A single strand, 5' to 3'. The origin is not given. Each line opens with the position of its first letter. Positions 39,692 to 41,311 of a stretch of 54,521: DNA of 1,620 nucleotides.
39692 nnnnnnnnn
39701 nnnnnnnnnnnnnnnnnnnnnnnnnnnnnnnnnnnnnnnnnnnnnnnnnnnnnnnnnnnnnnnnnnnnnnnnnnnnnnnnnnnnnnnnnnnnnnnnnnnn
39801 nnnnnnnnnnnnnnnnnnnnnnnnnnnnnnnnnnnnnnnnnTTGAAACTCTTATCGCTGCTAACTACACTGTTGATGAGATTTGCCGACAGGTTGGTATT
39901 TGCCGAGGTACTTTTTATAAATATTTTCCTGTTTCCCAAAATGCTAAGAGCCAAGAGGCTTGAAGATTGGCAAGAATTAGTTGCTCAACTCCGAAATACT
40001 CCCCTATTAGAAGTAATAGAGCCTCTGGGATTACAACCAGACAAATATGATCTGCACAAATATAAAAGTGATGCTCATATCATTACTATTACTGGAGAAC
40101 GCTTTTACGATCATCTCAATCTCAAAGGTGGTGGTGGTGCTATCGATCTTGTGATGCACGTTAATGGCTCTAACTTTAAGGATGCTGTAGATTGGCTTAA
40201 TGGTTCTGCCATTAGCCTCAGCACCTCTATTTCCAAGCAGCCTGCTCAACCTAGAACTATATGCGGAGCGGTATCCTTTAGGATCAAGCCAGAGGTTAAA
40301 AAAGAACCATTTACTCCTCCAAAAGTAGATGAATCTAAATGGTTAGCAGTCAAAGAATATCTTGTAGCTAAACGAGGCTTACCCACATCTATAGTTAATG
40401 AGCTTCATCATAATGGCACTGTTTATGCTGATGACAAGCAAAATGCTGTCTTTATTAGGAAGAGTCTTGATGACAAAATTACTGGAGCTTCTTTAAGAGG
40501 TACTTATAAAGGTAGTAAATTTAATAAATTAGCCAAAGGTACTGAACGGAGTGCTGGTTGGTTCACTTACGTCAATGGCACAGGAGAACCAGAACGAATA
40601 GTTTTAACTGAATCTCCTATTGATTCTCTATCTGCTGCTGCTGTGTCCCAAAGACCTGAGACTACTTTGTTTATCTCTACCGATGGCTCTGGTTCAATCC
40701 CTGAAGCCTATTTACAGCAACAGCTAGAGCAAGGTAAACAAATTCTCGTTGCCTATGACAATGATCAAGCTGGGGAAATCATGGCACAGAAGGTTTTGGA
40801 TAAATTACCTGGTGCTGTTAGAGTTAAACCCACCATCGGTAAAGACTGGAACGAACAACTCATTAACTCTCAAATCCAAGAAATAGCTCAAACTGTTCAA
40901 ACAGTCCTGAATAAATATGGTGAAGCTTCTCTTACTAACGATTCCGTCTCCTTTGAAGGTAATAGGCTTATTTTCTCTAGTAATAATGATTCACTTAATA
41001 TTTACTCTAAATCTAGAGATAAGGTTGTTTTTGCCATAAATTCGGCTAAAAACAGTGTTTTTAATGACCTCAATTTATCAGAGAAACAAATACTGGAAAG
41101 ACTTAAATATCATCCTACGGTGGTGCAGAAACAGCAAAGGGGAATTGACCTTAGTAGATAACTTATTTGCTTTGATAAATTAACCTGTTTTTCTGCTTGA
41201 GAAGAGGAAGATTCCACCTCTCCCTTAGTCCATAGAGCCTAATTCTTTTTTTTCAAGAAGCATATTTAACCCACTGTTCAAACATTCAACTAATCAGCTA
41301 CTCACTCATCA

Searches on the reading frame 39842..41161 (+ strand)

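Call 97: search_protein_families(library=padloc, proteins=[window:39842-41161:+], max_evalue=0.001)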
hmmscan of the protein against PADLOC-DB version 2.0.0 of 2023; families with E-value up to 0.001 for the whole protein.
window:39842-41161:+ (439 aa): 1 family
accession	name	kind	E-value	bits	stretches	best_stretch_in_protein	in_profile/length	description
PDLC03800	RTasDnaG-like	-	4.3e-08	30.3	1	97-136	100-144/550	DRT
